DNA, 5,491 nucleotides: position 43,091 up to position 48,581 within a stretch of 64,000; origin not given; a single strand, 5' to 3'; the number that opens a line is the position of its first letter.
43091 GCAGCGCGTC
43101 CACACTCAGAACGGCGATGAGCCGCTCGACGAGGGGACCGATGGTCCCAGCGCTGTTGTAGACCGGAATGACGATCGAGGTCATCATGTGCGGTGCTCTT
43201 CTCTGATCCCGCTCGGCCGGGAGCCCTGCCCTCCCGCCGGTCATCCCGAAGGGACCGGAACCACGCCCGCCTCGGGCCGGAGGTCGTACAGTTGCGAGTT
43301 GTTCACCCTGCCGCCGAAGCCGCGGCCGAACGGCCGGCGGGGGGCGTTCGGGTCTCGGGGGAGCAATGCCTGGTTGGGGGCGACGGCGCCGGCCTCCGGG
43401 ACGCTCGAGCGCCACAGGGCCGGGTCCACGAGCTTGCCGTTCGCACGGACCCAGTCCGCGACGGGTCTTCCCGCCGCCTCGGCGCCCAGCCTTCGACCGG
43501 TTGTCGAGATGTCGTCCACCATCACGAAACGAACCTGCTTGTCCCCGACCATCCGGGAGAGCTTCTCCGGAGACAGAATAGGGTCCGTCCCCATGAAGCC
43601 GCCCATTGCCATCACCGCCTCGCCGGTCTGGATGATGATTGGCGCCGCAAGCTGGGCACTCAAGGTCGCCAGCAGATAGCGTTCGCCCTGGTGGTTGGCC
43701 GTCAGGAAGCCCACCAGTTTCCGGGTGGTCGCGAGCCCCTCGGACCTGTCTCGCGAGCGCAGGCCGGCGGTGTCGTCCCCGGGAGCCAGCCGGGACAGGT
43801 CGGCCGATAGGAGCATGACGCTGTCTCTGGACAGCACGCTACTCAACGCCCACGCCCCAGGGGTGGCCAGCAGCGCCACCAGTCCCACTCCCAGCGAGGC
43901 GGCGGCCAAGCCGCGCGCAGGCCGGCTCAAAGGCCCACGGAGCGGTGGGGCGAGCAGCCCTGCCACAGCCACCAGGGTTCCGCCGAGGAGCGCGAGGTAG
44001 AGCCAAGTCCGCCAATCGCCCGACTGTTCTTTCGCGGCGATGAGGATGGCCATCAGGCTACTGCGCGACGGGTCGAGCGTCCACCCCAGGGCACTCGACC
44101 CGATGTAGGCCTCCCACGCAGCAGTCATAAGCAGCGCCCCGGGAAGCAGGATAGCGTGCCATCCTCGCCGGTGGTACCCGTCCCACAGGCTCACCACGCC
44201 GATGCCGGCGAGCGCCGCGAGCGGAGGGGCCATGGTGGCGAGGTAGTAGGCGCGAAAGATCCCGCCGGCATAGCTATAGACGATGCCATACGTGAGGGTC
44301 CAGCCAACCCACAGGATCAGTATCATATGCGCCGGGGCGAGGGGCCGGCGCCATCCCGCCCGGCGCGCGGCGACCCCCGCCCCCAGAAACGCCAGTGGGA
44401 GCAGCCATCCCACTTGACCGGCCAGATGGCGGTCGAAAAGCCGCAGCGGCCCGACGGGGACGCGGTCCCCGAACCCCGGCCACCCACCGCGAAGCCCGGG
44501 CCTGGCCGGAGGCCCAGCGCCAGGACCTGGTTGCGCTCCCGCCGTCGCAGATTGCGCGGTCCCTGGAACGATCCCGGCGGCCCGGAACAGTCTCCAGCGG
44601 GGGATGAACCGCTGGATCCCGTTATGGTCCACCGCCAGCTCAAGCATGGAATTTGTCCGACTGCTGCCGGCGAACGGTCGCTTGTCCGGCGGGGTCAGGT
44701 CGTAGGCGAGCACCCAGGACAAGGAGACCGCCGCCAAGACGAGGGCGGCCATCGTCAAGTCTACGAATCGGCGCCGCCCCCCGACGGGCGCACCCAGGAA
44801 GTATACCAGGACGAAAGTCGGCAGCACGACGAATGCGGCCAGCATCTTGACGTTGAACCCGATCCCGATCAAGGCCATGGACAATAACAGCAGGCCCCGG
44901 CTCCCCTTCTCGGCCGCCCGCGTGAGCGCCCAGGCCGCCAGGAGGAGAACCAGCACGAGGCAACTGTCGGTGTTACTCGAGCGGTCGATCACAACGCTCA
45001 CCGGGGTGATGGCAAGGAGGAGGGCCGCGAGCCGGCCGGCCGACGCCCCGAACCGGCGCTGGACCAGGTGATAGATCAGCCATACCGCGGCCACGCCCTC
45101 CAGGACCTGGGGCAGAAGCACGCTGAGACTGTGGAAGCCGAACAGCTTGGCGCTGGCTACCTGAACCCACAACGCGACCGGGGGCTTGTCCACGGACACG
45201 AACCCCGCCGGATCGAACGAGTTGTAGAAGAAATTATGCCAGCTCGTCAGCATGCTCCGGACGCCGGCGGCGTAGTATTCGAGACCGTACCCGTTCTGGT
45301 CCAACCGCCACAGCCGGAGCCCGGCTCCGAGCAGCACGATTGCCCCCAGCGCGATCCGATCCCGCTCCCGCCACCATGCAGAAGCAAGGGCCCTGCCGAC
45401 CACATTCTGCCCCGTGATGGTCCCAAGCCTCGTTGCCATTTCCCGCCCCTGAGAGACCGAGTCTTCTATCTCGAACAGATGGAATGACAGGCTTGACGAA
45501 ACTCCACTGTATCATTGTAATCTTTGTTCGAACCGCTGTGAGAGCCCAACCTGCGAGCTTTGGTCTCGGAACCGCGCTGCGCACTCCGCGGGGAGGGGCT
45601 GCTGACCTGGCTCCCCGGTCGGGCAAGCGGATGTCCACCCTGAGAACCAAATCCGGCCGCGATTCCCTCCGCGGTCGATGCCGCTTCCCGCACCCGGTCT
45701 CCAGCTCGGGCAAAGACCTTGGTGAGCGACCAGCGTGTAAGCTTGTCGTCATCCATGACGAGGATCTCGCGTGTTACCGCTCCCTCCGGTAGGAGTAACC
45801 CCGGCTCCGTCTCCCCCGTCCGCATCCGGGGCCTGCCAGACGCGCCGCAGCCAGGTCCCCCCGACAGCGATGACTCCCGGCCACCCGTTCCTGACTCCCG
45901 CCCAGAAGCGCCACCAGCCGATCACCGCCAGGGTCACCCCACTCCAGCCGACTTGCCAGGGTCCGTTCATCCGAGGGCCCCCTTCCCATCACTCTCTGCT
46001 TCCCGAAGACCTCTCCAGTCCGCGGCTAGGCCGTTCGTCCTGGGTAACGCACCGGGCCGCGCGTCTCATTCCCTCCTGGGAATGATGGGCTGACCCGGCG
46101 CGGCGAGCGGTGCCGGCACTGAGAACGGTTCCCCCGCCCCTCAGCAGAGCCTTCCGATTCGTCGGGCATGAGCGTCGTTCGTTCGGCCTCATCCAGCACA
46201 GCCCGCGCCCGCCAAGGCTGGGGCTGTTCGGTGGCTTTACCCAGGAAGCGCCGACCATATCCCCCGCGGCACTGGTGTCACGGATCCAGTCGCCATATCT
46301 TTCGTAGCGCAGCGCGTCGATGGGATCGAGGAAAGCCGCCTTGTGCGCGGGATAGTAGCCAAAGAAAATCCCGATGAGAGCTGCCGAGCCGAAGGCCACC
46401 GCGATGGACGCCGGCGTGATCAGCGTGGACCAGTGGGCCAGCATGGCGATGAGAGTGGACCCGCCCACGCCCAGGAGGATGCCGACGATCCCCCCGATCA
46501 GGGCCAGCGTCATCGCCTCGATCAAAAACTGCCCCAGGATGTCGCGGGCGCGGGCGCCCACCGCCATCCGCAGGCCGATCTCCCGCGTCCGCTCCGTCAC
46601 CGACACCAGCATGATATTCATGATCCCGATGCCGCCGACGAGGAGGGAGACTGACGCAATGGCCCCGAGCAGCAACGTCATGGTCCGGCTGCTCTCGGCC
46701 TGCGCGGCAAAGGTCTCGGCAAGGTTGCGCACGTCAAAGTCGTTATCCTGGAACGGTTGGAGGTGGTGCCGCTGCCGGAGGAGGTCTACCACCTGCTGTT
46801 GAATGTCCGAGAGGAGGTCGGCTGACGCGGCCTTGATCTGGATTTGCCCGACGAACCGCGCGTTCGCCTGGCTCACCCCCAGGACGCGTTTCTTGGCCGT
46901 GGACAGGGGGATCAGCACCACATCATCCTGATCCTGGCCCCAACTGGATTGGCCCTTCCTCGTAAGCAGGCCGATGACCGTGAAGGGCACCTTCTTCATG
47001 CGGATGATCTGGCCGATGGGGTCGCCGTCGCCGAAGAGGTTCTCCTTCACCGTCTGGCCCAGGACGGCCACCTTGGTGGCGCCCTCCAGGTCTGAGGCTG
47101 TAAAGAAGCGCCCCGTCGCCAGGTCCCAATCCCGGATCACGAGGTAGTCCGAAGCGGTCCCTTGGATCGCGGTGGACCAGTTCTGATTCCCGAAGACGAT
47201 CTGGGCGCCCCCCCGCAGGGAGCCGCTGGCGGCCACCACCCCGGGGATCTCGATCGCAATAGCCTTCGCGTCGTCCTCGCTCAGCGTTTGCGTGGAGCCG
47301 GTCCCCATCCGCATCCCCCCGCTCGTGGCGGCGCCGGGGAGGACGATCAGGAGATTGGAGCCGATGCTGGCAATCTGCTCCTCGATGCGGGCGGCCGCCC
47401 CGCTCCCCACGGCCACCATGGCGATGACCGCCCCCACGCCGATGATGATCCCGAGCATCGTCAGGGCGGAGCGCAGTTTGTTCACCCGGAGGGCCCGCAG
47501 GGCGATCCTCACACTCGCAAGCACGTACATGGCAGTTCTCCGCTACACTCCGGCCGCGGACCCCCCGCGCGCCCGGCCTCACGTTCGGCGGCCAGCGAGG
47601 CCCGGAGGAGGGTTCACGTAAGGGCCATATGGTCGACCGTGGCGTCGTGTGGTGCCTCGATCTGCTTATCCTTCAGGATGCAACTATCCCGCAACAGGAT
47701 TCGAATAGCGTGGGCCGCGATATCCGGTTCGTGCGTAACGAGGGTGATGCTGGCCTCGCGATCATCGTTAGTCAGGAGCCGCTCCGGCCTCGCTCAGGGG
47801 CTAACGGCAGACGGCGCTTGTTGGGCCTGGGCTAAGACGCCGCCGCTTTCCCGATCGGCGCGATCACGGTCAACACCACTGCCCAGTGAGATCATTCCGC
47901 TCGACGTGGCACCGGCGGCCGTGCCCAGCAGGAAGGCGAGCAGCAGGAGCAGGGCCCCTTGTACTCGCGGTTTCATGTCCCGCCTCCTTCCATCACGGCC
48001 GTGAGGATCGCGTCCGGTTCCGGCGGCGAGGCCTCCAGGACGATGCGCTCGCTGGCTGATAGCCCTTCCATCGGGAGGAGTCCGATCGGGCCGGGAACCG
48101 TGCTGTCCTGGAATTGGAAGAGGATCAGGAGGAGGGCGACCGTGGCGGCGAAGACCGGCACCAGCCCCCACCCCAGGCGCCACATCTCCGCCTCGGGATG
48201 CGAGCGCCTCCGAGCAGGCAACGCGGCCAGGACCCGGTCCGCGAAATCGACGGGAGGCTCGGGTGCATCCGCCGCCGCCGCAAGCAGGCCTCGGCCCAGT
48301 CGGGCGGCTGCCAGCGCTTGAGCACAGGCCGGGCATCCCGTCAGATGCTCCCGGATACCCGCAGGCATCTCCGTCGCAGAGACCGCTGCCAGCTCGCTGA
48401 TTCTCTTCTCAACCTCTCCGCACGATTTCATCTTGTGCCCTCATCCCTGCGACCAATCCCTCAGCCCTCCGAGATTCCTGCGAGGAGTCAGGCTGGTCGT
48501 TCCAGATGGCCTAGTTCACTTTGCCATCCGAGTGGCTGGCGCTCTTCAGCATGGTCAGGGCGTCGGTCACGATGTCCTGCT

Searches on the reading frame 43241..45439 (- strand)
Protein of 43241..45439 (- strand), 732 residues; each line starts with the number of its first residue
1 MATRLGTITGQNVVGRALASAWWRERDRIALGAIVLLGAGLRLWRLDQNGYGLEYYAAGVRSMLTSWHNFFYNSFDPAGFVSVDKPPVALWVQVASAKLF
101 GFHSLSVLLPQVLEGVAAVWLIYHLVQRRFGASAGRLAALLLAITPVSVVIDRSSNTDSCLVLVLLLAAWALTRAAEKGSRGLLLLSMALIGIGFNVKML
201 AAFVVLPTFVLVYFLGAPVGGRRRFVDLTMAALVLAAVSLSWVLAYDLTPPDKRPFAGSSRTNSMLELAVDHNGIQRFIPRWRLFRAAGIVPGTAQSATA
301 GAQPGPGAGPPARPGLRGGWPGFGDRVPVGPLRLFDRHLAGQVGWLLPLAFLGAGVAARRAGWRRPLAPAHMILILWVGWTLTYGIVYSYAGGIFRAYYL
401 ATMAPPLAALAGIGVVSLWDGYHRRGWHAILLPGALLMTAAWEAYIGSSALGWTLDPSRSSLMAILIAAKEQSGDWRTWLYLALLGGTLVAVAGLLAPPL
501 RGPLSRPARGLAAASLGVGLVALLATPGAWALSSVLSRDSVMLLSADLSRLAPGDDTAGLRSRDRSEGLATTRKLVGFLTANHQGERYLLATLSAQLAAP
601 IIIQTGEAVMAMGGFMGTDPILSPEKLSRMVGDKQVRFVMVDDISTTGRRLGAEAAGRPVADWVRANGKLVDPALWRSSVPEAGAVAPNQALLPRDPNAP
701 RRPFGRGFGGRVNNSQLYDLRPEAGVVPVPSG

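Call 29: search_protein_families(library=pfam, max_evalue=0.01, proteins=[window:43241-45439:-])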
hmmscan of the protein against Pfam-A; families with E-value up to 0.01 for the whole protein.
window:43241-45439:- (732 aa): 3 families
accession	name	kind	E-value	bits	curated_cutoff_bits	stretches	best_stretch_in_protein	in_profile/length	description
PF13231.12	PMT_2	-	6.8e-32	111.3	26.1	1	84-242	1-160/160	Dolichyl-phosphate-mannose-protein mannosyltransferase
PF24878.1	YkcB_C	-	4.4e-24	84.6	27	1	575-667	1-85/85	Putative mannosyltransferase YkcB-like, C-terminal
PF02516.20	STT3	-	0.00061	19.8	24.5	1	75-222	62-219/405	Oligosaccharyl transferase STT3, N-terminal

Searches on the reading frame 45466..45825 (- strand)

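Call 4: search_protein_families(library=pfam, max_evalue=1, proteins=[window:45466-45825:-])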
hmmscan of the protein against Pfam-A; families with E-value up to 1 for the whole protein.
window:45466-45825:- (119 aa): 2 families
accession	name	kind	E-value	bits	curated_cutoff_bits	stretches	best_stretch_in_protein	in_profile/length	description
PF00072.30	Response_reg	-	0.25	11.9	30.2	1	21-55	1-35/111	Response regulator receiver domain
PF15063.11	TC1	-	0.56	10.7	27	0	30-47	35-52/75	Thyroid cancer protein 1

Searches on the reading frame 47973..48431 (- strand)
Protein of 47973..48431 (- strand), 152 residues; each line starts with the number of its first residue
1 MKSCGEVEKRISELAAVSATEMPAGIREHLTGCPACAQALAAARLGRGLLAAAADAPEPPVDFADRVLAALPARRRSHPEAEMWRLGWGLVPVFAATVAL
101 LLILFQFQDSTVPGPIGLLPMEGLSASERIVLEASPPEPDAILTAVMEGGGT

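Call 4: search_protein_families(library=pfam, max_evalue=1, proteins=[window:47973-48431:-])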
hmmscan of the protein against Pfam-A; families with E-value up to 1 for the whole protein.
window:47973-48431:- (152 aa): 2 families
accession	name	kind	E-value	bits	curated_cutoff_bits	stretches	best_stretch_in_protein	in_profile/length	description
PF17915.7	zf_Rg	-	0.024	14.5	25.5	1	31-50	8-27/49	Reverse gyrase zinc finger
PF13490.11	zf-HC2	-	0.033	14.7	22.2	1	25-37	23-35/35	Putative zinc-finger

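Call 41: search_protein_families(library=ncbifam, max_evalue=1, proteins=[window:47973-48431:-])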
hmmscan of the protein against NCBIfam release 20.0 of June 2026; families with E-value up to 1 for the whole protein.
window:47973-48431:- (152 aa): 3 families
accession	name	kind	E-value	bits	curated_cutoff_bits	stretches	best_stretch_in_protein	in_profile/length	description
NF052375.1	antisigma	equivalog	3.6e-10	40.2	100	1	17-107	10-104/217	anti-sigma factor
TIGR03988.1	antisig_RsrA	equivalog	0.0025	17.9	62.5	1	20-71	19-70/77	mycothiol system anti-sigma-R factor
NF052368.1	antisigmaE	subfamily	0.25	11.2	50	1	1-37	1-38/48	anti-sigma factor family protein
